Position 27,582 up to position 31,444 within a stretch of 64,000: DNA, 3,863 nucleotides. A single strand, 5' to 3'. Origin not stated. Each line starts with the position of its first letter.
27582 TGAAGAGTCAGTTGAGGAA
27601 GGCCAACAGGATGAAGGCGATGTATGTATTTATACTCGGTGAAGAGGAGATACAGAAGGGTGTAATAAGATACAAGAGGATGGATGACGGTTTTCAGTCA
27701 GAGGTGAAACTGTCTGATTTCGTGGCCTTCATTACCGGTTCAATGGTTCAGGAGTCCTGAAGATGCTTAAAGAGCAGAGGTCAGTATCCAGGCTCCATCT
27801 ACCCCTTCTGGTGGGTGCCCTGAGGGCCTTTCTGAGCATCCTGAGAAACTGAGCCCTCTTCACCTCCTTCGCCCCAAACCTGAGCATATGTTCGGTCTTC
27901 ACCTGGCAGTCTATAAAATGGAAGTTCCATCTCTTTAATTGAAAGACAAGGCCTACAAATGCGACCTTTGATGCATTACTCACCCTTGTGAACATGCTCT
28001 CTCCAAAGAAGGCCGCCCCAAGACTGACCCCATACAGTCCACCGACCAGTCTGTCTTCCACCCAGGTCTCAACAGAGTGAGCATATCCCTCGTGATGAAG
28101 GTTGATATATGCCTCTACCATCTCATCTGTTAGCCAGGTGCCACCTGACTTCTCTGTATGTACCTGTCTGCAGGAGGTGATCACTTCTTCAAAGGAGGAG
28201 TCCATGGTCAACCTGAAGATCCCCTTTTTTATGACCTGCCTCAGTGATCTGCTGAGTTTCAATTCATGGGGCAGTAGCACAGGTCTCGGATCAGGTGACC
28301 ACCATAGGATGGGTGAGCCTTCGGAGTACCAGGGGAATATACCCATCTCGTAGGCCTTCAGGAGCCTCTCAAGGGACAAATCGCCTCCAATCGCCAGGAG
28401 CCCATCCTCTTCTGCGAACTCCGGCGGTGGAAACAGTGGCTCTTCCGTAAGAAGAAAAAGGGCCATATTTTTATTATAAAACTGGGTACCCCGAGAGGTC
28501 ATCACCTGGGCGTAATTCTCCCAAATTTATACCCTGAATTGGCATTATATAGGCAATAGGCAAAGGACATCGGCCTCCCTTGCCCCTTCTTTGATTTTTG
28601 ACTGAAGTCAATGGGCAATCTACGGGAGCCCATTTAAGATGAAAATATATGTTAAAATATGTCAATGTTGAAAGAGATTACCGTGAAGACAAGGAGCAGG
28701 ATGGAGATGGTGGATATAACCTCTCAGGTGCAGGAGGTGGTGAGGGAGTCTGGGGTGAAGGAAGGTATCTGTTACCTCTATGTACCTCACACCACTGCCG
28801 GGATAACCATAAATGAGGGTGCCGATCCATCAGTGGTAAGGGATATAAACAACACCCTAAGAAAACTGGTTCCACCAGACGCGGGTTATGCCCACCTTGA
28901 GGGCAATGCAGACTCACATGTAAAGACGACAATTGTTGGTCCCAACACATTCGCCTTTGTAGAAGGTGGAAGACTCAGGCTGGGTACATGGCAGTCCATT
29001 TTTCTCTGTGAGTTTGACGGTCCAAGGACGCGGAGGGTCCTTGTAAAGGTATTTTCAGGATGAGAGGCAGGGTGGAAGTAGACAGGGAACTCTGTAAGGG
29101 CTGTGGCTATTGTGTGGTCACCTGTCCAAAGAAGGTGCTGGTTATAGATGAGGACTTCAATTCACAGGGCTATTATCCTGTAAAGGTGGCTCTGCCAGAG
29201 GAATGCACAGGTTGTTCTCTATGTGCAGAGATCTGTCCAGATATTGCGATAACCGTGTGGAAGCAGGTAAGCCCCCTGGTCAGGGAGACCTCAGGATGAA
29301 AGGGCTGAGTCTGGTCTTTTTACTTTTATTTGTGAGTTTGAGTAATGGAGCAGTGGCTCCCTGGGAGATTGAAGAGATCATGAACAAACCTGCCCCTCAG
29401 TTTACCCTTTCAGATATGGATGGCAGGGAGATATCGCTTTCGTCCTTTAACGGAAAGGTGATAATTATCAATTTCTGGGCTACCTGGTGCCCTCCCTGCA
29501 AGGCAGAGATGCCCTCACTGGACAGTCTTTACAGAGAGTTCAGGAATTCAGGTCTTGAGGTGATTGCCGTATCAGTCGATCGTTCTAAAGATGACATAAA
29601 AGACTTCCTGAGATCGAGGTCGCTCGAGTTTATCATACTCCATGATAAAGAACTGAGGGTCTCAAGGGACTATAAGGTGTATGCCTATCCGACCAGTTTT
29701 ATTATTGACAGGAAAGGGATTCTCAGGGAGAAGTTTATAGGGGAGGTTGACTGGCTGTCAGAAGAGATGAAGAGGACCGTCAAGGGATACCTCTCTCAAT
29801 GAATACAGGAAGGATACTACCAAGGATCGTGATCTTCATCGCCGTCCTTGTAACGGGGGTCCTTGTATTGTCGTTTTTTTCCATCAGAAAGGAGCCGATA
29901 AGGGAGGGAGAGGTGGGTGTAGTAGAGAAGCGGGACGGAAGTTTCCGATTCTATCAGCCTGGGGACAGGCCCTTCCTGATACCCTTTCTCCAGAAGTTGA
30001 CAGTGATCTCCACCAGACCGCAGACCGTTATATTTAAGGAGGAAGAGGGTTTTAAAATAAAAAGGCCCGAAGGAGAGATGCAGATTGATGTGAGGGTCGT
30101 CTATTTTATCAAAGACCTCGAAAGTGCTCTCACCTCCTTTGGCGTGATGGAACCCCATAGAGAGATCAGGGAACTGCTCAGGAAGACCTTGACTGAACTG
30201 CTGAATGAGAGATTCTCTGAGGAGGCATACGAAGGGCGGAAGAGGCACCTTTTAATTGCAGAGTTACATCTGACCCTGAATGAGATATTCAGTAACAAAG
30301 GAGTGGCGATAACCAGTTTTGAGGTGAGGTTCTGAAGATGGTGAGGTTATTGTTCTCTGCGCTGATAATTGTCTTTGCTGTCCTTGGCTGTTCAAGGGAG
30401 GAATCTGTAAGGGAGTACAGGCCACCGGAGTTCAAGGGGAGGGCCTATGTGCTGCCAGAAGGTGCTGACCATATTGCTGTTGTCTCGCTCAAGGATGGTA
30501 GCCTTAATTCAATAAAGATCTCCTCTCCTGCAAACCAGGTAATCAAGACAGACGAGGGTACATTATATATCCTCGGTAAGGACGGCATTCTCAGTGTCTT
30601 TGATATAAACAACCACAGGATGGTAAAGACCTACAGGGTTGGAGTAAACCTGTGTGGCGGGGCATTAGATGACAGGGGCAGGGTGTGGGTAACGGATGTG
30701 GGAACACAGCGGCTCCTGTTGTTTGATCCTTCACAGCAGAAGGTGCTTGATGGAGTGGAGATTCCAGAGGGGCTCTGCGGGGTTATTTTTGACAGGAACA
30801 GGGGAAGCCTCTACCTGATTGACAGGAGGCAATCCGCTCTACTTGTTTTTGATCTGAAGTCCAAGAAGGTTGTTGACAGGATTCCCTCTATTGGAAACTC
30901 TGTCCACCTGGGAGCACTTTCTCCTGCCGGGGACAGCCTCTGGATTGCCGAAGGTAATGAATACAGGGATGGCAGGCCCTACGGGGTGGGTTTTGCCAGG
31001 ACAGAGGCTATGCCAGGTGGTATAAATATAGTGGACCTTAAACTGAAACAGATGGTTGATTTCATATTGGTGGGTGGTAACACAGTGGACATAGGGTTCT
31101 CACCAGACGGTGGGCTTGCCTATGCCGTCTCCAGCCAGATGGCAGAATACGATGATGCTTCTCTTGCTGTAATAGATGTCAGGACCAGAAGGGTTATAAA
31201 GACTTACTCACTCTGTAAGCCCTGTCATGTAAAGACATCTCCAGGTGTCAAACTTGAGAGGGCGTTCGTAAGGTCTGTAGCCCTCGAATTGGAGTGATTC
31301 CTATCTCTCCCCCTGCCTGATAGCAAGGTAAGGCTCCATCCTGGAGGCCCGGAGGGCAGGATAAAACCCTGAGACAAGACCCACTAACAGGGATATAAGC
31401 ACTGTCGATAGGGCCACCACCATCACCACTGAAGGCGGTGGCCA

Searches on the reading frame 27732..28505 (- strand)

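Call 9: search_protein_families(library=pfam, proteins=[window:27732-28505:-], max_evalue=0.001)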
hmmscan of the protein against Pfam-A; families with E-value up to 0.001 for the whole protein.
window:27732-28505:- (257 aa): 1 family
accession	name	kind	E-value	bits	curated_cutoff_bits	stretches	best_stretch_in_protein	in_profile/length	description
PF03588.20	Leu_Phe_trans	-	2.4e-74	248.9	22.7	1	46-215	2-170/171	Leucyl/phenylalanyl-tRNA protein transferase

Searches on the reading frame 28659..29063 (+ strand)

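Call 8: search_protein_families(library=pfam, proteins=[window:28659-29063:+], max_evalue=0.001)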
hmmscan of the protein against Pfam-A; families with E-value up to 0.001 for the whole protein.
window:28659-29063:+ (134 aa): 1 family
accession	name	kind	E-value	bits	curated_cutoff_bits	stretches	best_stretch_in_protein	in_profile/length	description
PF01894.22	UPF0047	-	2.1e-43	147.6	27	1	19-131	1-117/117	Uncharacterised protein family UPF0047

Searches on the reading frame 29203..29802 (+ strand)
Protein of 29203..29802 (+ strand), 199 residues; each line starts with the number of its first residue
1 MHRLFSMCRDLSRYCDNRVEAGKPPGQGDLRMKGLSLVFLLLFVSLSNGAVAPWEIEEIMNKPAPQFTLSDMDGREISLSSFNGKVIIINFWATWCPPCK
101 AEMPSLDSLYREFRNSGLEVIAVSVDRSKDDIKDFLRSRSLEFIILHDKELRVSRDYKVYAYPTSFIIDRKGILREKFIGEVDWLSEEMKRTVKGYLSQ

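Call 8: search_protein_families(library=pfam, proteins=[window:29203-29802:+], max_evalue=0.001)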
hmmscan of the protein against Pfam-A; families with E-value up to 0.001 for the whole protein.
window:29203-29802:+ (199 aa): 7 families
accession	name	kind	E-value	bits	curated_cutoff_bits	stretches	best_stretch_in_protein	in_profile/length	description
PF00578.27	AhpC-TSA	-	1.5e-35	122.2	26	1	61-176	2-123/124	AhpC/TSA family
PF08534.16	Redoxin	-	3.1e-29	102.1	26.6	1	61-183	3-137/148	Redoxin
PF13905.12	Thioredoxin_8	-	1.9e-17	63.8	27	1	84-172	1-92/94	Thioredoxin-like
PF00085.26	Thioredoxin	-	8.5e-10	39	23.5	1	84-131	18-64/103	Thioredoxin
PF13098.12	Thioredoxin_2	-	9e-08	32.8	27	1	83-175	4-88/104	Thioredoxin-like domain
PF02630.20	SCO1-SenC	-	1.5e-06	28.6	22.8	1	65-134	2-74/134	SCO1/SenC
PF00255.25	GSHPx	-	5.8e-06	26.3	27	1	67-124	4-60/108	Glutathione peroxidase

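Call 30: search_protein_families(library=ncbifam, proteins=[window:29203-29802:+], max_evalue=0.01)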
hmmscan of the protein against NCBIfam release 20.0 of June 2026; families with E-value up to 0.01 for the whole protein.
window:29203-29802:+ (199 aa): 28 families (the best 25 are shown)
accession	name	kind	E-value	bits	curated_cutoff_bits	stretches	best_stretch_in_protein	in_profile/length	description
NF002854.0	PRK03147.1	subfamily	4.6e-38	130.8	170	1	60-182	38-160/176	thiol-disulfide oxidoreductase ResA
NF047696.1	ThlDiSintTplARhiz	equivalog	1.9e-27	96.4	230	1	48-195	62-214/219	thiol:disulfide interchange protein TlpA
NF041202.1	StoA_CxxC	exception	4.4e-24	85.2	210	1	62-182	31-152/163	endospore biogenesis thiol-disulfide oxidoreductase StoA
TIGR00385.1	dsbE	subfamily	1.1e-18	67.4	123.15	1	59-183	35-159/173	DsbE family thiol:disulfide interchange protein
NF041054.1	WAxxUGC_long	equivalog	1.9e-16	60.3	300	1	59-174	79-194/354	ResA-like WAxxUGC motif-containing protein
NF011941.0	PRK15412.1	equivalog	3.5e-13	49.5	359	1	59-183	40-164/185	thiol:disulfide interchange protein DsbE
NF006960.0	PRK09437.1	equivalog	5e-13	49.3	140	1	62-179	8-125/156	thioredoxin-dependent thiol peroxidase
NF010625.0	PRK14018.1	equivalog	1.7e-10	40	522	1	65-182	39-160/521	bifunctional peptide-methionine (S)-S-oxide reductase MsrA/peptide-methionine (R)-S-oxide reductase MsrB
TIGR01068.1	thioredoxin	equivalog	2.4e-10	40.5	96.8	1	84-147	14-75/101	thioredoxin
TIGR01126.1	pdi_dom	equivalog_domain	5.4e-07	29.9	107.2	1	84-130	14-60/105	protein disulfide-isomerase domain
NF040769.1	SelL_rel_redox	subfamily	2.8e-06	27.1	120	1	62-157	1-98/173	SelL-related redox protein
NF009668.0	PRK13189.1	equivalog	5.1e-06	25.9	211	1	61-176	13-141/224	peroxiredoxin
NF053650.1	PerredPrxQDein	equivalog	5.5e-06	26.4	260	1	65-180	2-116/148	thioredoxin-dependent peroxiredoxin PrxQ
TIGR02661.1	MauD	equivalog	7.6e-06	25.5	188.6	1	62-179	50-164/189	methylamine dehydrogenase accessory protein MauD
NF040737.1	peroxi_PrxU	equivalog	9e-06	25.5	270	1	61-163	39-151/233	thioredoxin-dependent peroxiredoxin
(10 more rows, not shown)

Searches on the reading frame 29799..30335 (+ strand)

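Call 8: search_protein_families(library=pfam, proteins=[window:29799-30335:+], max_evalue=0.001)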
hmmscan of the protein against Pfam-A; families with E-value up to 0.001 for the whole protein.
window:29799-30335:+ (178 aa): 1 family
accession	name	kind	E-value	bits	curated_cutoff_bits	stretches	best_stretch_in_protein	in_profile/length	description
PF01145.31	Band_7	-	2.9e-12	47.4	23.6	1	34-177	3-143/176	SPFH domain / Band 7 family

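Call 30: search_protein_families(library=ncbifam, proteins=[window:29799-30335:+], max_evalue=0.01)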
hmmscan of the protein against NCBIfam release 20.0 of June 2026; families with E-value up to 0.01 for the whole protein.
window:29799-30335:+ (178 aa): 0 families

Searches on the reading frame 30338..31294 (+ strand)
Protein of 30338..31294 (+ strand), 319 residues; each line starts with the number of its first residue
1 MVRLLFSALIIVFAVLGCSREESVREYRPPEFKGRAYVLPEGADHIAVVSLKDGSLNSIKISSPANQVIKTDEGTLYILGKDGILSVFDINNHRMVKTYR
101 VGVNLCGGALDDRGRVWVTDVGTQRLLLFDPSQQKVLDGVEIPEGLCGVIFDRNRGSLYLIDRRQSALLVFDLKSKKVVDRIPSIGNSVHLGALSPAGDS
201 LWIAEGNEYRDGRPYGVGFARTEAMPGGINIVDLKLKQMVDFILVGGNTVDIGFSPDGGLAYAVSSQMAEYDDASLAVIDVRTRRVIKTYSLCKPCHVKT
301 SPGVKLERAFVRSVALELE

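Call 4: search_protein_families(library=pfam, proteins=[window:30338-31294:+], max_evalue=1)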
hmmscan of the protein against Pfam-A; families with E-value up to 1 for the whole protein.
window:30338-31294:+ (319 aa): 11 families
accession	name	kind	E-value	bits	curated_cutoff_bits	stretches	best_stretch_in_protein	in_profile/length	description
PF02239.22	Cytochrom_D1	-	9.5e-08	31.4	25.5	2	71-139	45-106/368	Cytochrome D1 heme domain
PF08450.18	SGL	-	2.1e-05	24.7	26.3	1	34-146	115-227/246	SMP-30/Gluconolactonase/LRE-like region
PF25168.1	Beta-prop_WDR36-Utp21_2nd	-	0.0008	19.2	84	0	52-99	187-236/335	WDR36/Utp21 second beta-propeller domain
PF04053.20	B-prop_COPA_B_2nd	-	0.00099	19.1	57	1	37-98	80-142/248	COPA/B second beta-propeller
PF01436.27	NHL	-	0.0064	16.9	20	1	109-126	8-25/28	NHL repeat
PF21783.3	YNCE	-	0.012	15.4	27.1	1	85-190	222-329/339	YNCE-like beta-propeller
PF23887.1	Phage_Gene47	-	0.013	15.5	27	1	68-89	22-43/65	Phage L5 gene 47-like protein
PF25172.1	Beta-prop_WDR3_2nd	-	0.014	15.1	140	0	120-191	16-85/293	WDR3 second beta-propeller domain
PF16819.11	DUF5074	-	0.033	13.7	27.2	0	65-146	146-227/353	Domain of unknown function (DUF5074)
PF03022.22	MRJP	-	0.054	13.3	19.8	0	272-294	32-54/288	Major royal jelly protein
PF24796.1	WDR55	-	0.16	11.4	200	0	68-96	144-172/296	WDR55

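Call 5: search_protein_families(library=ncbifam, proteins=[window:30338-31294:+], max_evalue=1)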
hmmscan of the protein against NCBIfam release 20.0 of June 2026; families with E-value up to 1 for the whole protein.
window:30338-31294:+ (319 aa): 9 families
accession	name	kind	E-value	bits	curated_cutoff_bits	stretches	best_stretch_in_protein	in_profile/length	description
TIGR03866.1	PQQ_ABC_repeats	subfamily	4.7e-12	45.6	287.3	3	115-207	12-103/310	PQQ-dependent catabolism-associated beta-propeller protein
NF052280.1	7_blade_YncE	equivalog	1.3e-10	40.6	400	1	72-203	181-315/338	7-bladed beta-propeller protein YncE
NF052340.1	hydrazine_beta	equivalog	6.1e-06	25.5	560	1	228-287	98-154/372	hydrazine synthase subunit beta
NF048007.1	MmpL3Stblzr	equivalog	0.00033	20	600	1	225-265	246-286/366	MmpL3/TtfA transport complex stabilizer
NF052460.1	L-NosZ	equivalog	0.00068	18.3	700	1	226-300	153-223/480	clade III lactonase-type nitrous-oxide reductase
NF052342.1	hydrazine_BC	exception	0.0026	16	1250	1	64-111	83-131/690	hydrazine synthase subunit beta-gamma fusion subunit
TIGR03907.1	QH_beta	equivalog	0.016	14.3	223.2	1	124-187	263-325/338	quinohemoprotein amine dehydrogenase subunit beta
TIGR02276.1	beta_rpt_yvtn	repeat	0.021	14.8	27.85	0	271-289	11-29/42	beta-propeller repeat protein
NF038015.2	AztD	exception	0.045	12.5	400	1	44-101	235-294/356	zinc metallochaperone AztD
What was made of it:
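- On c-type cytochrome (covalent heme c protein): No cytochrome c family appears in the Pfam or NCBIfam scans (calls 4, 5).
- On YVTN / YncE-type seven-bladed beta-propeller: W2 scores only 14.8 bits (call 5).
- No cytochrome c fold domain is detected around the motif (calls 4, 5). There are weak hits to AztD and to the ABC-associated PedA2-type propeller family (call 5).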

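Call 34: find_homologous_proteins(query=window:30338-31294:+, max_evalue=1e-10)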
Query window:30338-31294:+ (319 aa): 16 proteins with E <= 1e-10 among 3270 candidates.
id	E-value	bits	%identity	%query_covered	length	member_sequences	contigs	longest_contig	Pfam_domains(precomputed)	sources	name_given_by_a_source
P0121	3.7e-208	708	100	100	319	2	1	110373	PF02239.23,PF08450.19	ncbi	-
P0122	4.5e-63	231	41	91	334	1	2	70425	-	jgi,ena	-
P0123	2.1e-60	222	39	91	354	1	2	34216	PF25174.2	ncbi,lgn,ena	-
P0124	2.5e-55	206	39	99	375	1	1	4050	-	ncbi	-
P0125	2.1e-54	203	38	99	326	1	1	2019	-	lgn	-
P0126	2.1e-50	189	38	93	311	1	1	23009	-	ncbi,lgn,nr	ncbi:MAG: hypothetical protein PHI06_07865 [Desulfobulbaceae bacterium]|nr:hypothetical protein [Des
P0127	7.4e-50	188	38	93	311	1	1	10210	-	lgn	-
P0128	3.1e-49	186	37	95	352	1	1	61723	-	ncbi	-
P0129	4.2e-49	185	37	94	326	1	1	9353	-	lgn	-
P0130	3.0e-48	182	36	92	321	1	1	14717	-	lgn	-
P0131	2.0e-47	180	34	98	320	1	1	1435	-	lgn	-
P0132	2.0e-43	167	34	99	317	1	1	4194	-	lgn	-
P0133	2.5e-42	163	35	97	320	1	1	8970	-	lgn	-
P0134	3.6e-42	162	33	91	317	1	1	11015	-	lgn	-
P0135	4.1e-42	162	34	100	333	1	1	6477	-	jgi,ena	-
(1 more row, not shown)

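Call 38: find_encoding_contigs(protein=P0126, flank=10000, max_places=1)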
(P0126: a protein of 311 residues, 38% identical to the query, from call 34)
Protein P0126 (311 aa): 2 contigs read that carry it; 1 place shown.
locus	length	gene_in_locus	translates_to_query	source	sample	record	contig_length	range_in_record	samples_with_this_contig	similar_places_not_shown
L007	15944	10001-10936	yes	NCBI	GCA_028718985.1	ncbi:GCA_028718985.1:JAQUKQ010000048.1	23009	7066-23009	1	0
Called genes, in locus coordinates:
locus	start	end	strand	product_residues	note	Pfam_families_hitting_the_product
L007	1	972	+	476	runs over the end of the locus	PF01551:Peptidase_M23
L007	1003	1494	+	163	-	PF00588:SpoU_methylase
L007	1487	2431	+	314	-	PF00072:Response_reg, PF00990:GGDEF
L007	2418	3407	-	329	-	PF08240:ADH_N, PF00107:ADH_zinc_N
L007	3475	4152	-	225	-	PF00753:Lactamase_B, PF13483:Lactamase_B_3, PF12706:Lactamase_B_2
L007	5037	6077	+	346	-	PF21783:YNCE (faint), PF02239:Cytochrom_D1 (faint), PF13360:PQQ_2 (faint), PF25168:Beta-prop_WDR36-Utp21_2nd (faint), PF08450:SGL (faint), PF23381:Beta-prop_IFT122_1st (faint), PF25174:Beta-prop_THOC3 (weak), PF25175:Beta-prop_WDR5 (faint), +2 more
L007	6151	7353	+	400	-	PF12704:MacB_PCD, PF02687:FtsX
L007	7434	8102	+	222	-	PF02463:SMC_N, PF00005:ABC_tran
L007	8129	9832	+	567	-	PF02687:FtsX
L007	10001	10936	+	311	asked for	-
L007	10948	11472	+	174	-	PF00578:AhpC-TSA, PF08534:Redoxin, PF00255:GSHPx (weak), PF02630:SCO1-SenC (faint), PF00085:Thioredoxin, PF13905:Thioredoxin_8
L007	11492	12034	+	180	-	PF01145:Band_7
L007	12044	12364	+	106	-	-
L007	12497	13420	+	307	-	PF03741:TerC, PF04332:DUF475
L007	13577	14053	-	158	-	PF06347:SH3_4, PF08239:SH3_3 (weak), PF18348:SH3_16 (faint), PF06347:SH3_4, PF08239:SH3_3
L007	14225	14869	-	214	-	PF11249:DUF3047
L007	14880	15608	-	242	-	PF01479:S4 (weak), PF01728:FtsJ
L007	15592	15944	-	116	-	PF00990:GGDEF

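Call 39: find_encoding_contigs(protein=P0128, flank=10000, max_places=1)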
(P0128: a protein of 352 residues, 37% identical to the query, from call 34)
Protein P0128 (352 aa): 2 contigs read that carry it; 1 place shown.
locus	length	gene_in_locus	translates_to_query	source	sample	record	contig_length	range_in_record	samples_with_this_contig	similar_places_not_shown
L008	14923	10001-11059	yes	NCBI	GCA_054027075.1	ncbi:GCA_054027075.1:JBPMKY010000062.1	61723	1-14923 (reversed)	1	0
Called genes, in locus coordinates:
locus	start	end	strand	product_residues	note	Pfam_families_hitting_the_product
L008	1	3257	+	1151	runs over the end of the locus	PF05359:DUF748, PF00691:OmpA (faint)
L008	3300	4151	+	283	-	PF06325:PrmA, PF05175:MTS (weak), PF13649:Methyltransf_25 (weak)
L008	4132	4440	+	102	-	-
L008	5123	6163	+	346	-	PF13360:PQQ_2 (faint), PF25171:Beta-prop_WDR36-Utp21_1st (faint), PF08450:SGL (weak), PF23381:Beta-prop_IFT122_1st (weak), PF23414:Beta-prop_EML_2 (weak), PF24814:WD40_Prp19, PF25174:Beta-prop_THOC3, PF25175:Beta-prop_WDR5 (weak), +5 more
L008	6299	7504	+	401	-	PF12704:MacB_PCD, PF02687:FtsX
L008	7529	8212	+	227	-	PF00005:ABC_tran, PF02463:SMC_N (faint)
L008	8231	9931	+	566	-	PF02687:FtsX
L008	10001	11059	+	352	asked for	-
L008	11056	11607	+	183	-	PF00578:AhpC-TSA, PF08534:Redoxin, PF00085:Thioredoxin, PF13905:Thioredoxin_8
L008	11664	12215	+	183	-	PF01145:Band_7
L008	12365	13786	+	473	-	PF00115:COX1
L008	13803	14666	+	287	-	PF02433:FixO, PF00034:Cytochrom_C (faint), PF13442:Cytochrome_CBB3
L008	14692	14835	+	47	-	-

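Call 71: predict_structure(alignment_id=A2)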
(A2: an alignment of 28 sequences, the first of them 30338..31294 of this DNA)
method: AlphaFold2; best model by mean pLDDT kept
length: 319 residues; sequences in the alignment: 28
mean_pLDDT: 91.7   pTM: 0.86
mean pLDDT of the five models: 91.7, 91.5, 91.3, 91.2, 90.6
residues with pLDDT >= 90: 239; 70-90: 63; 50-70: 17; < 50: 0
segments of 3 or more residues with pLDDT < 50: none
pLDDT, mean of each block of 10 residues (from residue 1): 84 77 74 96 93 94 96 97 97 96 98 97 98 97 95 95 95 96 95 97 92 76 87 97 95 97 89 91 96 80 73 95
secondary structure, 60 per line:
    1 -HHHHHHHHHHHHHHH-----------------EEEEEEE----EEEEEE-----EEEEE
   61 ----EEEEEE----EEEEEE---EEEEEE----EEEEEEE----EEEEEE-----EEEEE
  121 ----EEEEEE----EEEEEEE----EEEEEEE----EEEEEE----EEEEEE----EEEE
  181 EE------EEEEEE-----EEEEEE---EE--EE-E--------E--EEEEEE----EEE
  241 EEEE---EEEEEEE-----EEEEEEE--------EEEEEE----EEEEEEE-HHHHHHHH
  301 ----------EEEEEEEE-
elements in order: H2-16 E34-40 E45-50 E56-60 E65-70 E75-80 E84-89 E94-100 E105-110 E116-120 E125-130 E135-141 E146-152 E157-162 E167-172 E177-182 E189-194 E200-205 E228-233 E238-244 E248-254 E260-266 E275-280 E285-291 H293-300 E311-318
